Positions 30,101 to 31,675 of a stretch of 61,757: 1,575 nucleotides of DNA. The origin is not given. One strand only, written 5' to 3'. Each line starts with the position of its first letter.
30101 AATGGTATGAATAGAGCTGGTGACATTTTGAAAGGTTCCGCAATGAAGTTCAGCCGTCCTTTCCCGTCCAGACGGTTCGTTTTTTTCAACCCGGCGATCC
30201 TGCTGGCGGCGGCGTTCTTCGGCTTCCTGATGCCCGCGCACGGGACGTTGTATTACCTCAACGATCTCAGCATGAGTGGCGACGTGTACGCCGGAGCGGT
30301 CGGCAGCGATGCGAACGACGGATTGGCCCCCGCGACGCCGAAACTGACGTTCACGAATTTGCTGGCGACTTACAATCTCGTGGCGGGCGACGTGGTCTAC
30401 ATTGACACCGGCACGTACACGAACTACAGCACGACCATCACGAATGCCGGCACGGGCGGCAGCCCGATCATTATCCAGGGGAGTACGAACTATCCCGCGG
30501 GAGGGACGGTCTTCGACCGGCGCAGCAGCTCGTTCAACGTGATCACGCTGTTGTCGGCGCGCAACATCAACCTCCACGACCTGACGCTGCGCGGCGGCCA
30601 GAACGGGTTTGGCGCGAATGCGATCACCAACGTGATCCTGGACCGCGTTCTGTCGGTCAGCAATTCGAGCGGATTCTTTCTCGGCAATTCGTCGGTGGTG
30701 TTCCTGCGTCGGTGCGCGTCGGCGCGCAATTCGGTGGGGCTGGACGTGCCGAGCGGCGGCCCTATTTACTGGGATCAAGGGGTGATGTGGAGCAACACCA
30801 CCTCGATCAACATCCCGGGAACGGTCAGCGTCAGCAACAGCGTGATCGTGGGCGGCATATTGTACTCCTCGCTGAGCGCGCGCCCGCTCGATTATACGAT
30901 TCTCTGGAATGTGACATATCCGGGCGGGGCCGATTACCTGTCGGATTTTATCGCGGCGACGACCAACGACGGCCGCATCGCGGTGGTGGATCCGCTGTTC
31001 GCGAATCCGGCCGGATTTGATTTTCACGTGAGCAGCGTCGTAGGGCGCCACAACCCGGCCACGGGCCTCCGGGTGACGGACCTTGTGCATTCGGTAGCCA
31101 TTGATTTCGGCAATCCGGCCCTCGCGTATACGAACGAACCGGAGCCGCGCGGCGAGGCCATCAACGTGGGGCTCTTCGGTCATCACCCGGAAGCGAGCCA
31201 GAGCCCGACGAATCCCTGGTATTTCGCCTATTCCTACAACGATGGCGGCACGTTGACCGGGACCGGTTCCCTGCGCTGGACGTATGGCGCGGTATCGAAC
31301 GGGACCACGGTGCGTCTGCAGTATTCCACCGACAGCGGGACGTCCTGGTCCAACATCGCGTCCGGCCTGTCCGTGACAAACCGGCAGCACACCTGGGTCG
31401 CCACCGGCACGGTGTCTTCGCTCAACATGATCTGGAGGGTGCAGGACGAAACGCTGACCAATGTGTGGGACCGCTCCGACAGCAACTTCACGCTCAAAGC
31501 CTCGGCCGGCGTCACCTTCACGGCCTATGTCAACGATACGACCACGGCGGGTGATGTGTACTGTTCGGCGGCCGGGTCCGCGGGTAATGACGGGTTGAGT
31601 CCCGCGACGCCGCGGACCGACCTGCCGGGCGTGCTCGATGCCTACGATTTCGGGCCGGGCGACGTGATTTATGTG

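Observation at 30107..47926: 5,939-codon secreted protein built from 13 diverged beta-helix + Asp-box modules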

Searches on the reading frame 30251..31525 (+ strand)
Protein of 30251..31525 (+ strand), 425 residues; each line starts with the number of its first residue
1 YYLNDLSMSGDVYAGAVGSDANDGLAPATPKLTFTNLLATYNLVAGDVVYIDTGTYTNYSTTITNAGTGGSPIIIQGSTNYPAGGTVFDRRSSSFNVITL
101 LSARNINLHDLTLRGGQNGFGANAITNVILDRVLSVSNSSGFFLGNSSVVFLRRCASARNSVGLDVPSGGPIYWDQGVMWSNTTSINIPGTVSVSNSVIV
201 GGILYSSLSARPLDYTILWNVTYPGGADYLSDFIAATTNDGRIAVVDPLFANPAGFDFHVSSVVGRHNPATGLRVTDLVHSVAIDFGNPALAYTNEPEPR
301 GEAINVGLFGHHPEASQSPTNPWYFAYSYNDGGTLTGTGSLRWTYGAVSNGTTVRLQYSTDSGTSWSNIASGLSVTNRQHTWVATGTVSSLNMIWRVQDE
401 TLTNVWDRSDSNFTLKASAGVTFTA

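Call 56: find_related_loci(query=A3, collection=metagenome_contigs, flank=10000)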
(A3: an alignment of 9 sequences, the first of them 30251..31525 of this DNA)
Query A3 (425 aa) in metagenome_contigs; peptide patterns used: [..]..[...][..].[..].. (x = any residue, [..] = any of these).
290 stretches matched a pattern; 156 encode a relative of the query (tblastn E <= 1e-3); the best 80 are kept; 62 distinct loci.
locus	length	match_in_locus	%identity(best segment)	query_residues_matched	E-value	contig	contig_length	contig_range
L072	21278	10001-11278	49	1-425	3e-121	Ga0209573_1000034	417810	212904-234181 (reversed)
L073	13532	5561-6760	48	1-400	2e-104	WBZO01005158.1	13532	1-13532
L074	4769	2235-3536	42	1-421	1e-82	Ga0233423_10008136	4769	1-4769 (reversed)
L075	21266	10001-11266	40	1-413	6e-73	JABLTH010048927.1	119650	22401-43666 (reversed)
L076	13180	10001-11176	39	1-415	3e-71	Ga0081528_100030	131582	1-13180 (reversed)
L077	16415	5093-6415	35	1-416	4e-65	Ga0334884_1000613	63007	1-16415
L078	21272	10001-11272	37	1-419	2e-64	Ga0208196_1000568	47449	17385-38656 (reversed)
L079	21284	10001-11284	37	1-423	1e-64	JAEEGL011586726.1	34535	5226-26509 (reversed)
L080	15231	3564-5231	37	1-423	1e-64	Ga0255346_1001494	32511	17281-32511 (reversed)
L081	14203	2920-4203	35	1-423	1e-64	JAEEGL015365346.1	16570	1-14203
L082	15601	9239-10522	37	1-423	1e-64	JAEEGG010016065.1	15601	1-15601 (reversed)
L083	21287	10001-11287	36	1-423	1e-63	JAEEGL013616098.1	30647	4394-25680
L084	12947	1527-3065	36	1-397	6e-62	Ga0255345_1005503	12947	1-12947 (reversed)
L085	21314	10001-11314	35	1-418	7e-62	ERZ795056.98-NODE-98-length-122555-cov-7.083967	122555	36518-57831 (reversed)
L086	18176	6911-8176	37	1-416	1e-63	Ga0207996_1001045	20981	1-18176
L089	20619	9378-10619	36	5-414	3e-59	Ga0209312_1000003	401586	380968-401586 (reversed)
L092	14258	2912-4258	34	1-423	9e-59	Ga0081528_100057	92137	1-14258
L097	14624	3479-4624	41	1-373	2e-65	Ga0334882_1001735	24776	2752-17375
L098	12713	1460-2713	46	1-416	6e-102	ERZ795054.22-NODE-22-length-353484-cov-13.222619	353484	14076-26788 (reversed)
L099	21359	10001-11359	35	1-416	4e-55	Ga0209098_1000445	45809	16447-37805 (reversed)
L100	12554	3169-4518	35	1-415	2e-54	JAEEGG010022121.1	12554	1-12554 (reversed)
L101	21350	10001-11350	35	1-416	8e-54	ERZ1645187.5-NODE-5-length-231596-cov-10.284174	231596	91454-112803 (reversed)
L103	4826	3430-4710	34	1-423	5e-53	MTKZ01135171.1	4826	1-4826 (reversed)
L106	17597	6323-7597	44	1-423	2e-86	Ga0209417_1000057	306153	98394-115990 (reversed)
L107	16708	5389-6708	33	1-416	2e-50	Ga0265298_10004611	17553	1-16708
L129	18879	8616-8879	47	1-88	4e-16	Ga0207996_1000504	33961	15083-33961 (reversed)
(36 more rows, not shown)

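Call 59: search_protein_families(library=pfam, proteins=[L072:8721-9626:+, L073:3851-5212:+, L075:8567-9748:+, L076:8505-9749:+, L078:7475-8437:+, L079:7652-8335:+, L083:7068-8282:+, L086:4184-4621:+, L089:6627-7643:-, L099:5954-7009:+], max_evalue=0.00001)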
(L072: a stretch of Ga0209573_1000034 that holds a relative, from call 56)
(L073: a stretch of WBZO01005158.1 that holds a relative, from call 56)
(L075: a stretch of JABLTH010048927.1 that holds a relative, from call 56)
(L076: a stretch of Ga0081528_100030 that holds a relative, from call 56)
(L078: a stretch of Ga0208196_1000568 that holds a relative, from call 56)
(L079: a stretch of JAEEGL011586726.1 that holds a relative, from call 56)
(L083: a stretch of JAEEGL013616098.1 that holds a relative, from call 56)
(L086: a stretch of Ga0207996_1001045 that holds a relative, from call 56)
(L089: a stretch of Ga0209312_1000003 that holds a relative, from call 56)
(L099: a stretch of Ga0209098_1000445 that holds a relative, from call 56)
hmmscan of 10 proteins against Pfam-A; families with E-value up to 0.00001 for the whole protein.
L072:8721-9626:+ (302 aa): 4 families
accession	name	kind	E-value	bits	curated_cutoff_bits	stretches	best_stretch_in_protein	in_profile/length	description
PF00535.33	Glycos_transf_2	-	1.1e-15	58.4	23.3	1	19-176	1-161/168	Glycosyl transferase family 2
PF13632.12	Glyco_trans_2_3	-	9e-13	48.9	27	1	100-236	2-129/198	Glycosyl transferase family group 2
PF13641.12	Glyco_tranf_2_3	-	3e-12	47.5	27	1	16-221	1-211/230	Glycosyltransferase like family 2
PF13506.12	Glyco_transf_21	-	5.2e-06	26.5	21.7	1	91-216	25-149/174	Glycosyl transferase family 21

L073:3851-5212:+ (454 aa): 0 families

L075:8567-9748:+ (394 aa): 3 families
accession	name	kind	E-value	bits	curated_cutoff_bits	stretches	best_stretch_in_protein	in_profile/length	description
PF00535.33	Glycos_transf_2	-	3e-17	63.5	23.3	1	47-211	1-164/168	Glycosyl transferase family 2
PF13641.12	Glyco_tranf_2_3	-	9.9e-15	55.6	27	1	46-265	3-230/230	Glycosyltransferase like family 2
PF13632.12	Glyco_trans_2_3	-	3.7e-07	30.6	27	1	136-332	10-195/198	Glycosyl transferase family group 2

L076:8505-9749:+ (415 aa): 3 families
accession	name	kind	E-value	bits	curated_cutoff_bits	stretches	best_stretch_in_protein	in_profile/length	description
PF00535.33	Glycos_transf_2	-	4.8e-20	72.6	23.3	1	67-233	1-165/168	Glycosyl transferase family 2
PF13641.12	Glyco_tranf_2_3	-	1.4e-16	61.6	27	1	66-283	3-227/230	Glycosyltransferase like family 2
PF13632.12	Glyco_trans_2_3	-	7.3e-07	29.6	27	1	152-333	6-192/198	Glycosyl transferase family group 2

L078:7475-8437:+ (321 aa): 3 families
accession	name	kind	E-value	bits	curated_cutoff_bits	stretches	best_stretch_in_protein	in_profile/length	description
PF00535.33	Glycos_transf_2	-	2.6e-35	122.3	23.3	1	17-177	1-167/168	Glycosyl transferase family 2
PF13641.12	Glyco_tranf_2_3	-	1.2e-15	58.7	27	1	15-178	2-175/230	Glycosyltransferase like family 2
PF10111.15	Glyco_tranf_2_2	-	2.3e-12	47.4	27.3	1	17-225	1-219/276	Glycosyltransferase like family 2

L079:7652-8335:+ (228 aa): 5 families
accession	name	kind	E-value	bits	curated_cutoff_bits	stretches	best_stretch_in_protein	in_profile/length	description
PF08241.18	Methyltransf_11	-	5.6e-14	53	21.2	1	37-120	1-94/95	Methyltransferase domain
PF13489.12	Methyltransf_23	-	1.1e-12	48.4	27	1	20-140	11-132/164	Methyltransferase domain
PF13649.12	Methyltransf_25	-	6.5e-10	40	27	1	36-117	1-97/97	Methyltransferase domain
PF08242.18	Methyltransf_12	-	2.8e-08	34.8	30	1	37-119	1-98/98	Methyltransferase domain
PF13847.12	Methyltransf_31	-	4.8e-07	30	27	0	79-122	66-110/145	Methyltransferase domain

L083:7068-8282:+ (405 aa): 1 family
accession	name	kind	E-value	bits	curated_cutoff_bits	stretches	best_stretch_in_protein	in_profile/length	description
PF07804.18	HipA_C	-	2.4e-41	142.2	30.5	1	132-323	1-171/213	HipA-like C-terminal domain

L086:4184-4621:+ (146 aa): 1 family
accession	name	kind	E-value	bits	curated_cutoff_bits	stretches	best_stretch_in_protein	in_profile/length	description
PF00892.27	EamA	-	1.5e-07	32.2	28.2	1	50-144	46-134/135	EamA-like transporter family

L089:6627-7643:- (339 aa): 3 families
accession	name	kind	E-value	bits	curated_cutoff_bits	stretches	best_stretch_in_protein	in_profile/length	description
PF00535.33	Glycos_transf_2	-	3.4e-22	79.6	23.3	1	6-176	2-165/168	Glycosyl transferase family 2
PF13641.12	Glyco_tranf_2_3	-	1.3e-12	48.7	27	1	2-216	1-212/230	Glycosyltransferase like family 2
PF13632.12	Glyco_trans_2_3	-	2.3e-07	31.3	27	1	85-216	1-124/198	Glycosyl transferase family group 2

L099:5954-7009:+ (352 aa): 3 families
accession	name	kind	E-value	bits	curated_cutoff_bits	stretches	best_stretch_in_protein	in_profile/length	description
PF00535.33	Glycos_transf_2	-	5.3e-38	131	23.3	1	34-194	1-167/168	Glycosyl transferase family 2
PF10111.15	Glyco_tranf_2_2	-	3.1e-17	63.4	27.3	1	34-253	1-232/276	Glycosyltransferase like family 2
PF13641.12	Glyco_tranf_2_3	-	5.8e-16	59.6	27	1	33-221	3-195/230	Glycosyltransferase like family 2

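Call 60: search_protein_families(library=pfam, proteins=[L106:4733-6139:+, L129:5660-7456:-, L080:1972-3156:-, L107:818-2698:-, L097:1623-2021:+, L085:696-1835:+, L098:1-1125:+, L081:1-1359:+, L074:337-1932:+, L103:1541-3256:-], max_evalue=0.00001)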
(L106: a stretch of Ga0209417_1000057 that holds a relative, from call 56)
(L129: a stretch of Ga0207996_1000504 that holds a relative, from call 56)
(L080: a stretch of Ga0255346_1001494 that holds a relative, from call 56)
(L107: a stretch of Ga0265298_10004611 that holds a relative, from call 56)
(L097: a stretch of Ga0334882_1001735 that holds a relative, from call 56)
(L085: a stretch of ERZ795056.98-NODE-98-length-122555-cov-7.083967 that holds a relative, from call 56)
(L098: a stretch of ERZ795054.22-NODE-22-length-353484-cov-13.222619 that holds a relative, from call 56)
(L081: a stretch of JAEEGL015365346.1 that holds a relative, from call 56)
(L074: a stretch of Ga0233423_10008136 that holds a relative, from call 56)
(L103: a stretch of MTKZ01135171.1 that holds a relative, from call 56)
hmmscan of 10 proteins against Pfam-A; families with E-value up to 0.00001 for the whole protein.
L106:4733-6139:+ (469 aa): 0 families

L129:5660-7456:- (599 aa): 0 families

L080:1972-3156:- (395 aa): 3 families
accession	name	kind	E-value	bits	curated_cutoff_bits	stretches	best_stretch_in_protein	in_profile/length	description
PF03275.19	GLF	-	2.1e-70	237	26.3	1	160-362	1-203/203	UDP-galactopyranose mutase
PF13450.12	NAD_binding_8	-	9.1e-18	64.8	21.9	1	16-85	1-68/68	NAD(P)-binding Rossmann-like domain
PF01593.30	Amino_oxidase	-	7.2e-08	32.6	19.8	1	34-107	13-87/443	Flavin containing amine oxidoreductase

L107:818-2698:- (627 aa): 1 family
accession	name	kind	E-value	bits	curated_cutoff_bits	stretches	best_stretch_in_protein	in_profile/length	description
PF01618.21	MotA_ExbB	-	2.8e-25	88.9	22.9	1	487-603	8-126/127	MotA/TolQ/ExbB proton channel family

L097:1623-2021:+ (133 aa): 0 families

L085:696-1835:+ (380 aa): 4 families
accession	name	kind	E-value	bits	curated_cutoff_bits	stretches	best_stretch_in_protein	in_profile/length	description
PF00535.33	Glycos_transf_2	-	3.5e-19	69.8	23.3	1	48-211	1-165/168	Glycosyl transferase family 2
PF13641.12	Glyco_tranf_2_3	-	9.4e-16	59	27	1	47-261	3-227/230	Glycosyltransferase like family 2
PF13632.12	Glyco_trans_2_3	-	4.3e-11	43.4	27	1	129-309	2-183/198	Glycosyl transferase family group 2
PF13506.12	Glyco_transf_21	-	7.5e-06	26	21.7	0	116-243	21-152/174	Glycosyl transferase family 21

L098:1-1125:+ (375 aa): 0 families

L081:1-1359:+ (453 aa): 0 families

L074:337-1932:+ (532 aa): 2 families
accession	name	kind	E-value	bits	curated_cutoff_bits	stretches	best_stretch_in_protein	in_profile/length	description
PF13472.12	Lipase_GDSL_2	-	9.2e-09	36.5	32.9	1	249-349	2-99/178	GDSL-like Lipase/Acylhydrolase family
PF16822.11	ALGX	-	3.3e-06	27.4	26.5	0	454-523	54-130/268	SGNH hydrolase-like domain, acetyltransferase AlgX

L103:1541-3256:- (572 aa): 0 families

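Call 68: search_protein_families(library=pfam, proteins=[L073:3851-5212:+, L106:4733-6139:+], max_evalue=0.01)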
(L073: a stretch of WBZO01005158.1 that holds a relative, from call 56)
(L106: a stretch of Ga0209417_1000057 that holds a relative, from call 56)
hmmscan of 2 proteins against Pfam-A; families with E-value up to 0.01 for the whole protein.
L073:3851-5212:+ (454 aa): 0 families

L106:4733-6139:+ (469 aa): 0 families

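Call 75: search_protein_families(library=pfam, proteins=[L101:17193-18107:+, L085:20006-20935:+, L092:8613-9518:+, L100:10352-11284:+], max_evalue=1)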
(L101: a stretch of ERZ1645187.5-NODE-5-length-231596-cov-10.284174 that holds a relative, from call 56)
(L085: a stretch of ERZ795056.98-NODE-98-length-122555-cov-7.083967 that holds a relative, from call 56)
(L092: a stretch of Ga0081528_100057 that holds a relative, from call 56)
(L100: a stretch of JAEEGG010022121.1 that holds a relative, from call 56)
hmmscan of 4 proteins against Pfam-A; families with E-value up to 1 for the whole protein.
L101:17193-18107:+ (305 aa): 1 family
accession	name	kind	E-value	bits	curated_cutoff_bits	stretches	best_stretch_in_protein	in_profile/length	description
PF04892.17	VanZ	-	0.0039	18.3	30.1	1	47-110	57-116/126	VanZ like family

L085:20006-20935:+ (310 aa): 3 families
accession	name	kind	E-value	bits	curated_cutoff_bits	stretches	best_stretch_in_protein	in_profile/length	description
PF04892.17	VanZ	-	0.00018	22.5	30.1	1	40-113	56-121/126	VanZ like family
PF03779.20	SPW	-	0.056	14.4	31.5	1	48-124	11-82/93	SPW repeat domain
PF13795.12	HupE_UreJ_2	-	0.19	11.8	24.5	1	48-170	17-137/156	HupE / UreJ protein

L092:8613-9518:+ (302 aa): 2 families
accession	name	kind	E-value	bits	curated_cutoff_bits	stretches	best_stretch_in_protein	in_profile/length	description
PF04892.17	VanZ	-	0.0012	19.9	30.1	1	40-110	56-117/126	VanZ like family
PF08547.18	CIA30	-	0.034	14.6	24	1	199-287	60-150/157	Complex I intermediate-associated protein 30 (CIA30)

L100:10352-11284:+ (311 aa): 3 families
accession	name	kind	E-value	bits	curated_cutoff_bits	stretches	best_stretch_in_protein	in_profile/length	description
PF12375.13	DUF3653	-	0.0025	18.4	22.4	1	255-289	3-36/66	Phage protein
PF04892.17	VanZ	-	0.0036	18.4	30.1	1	72-125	68-120/126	VanZ like family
PF04932.20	Wzy_C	-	0.45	10.7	31.7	0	119-192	25-95/149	O-Antigen ligase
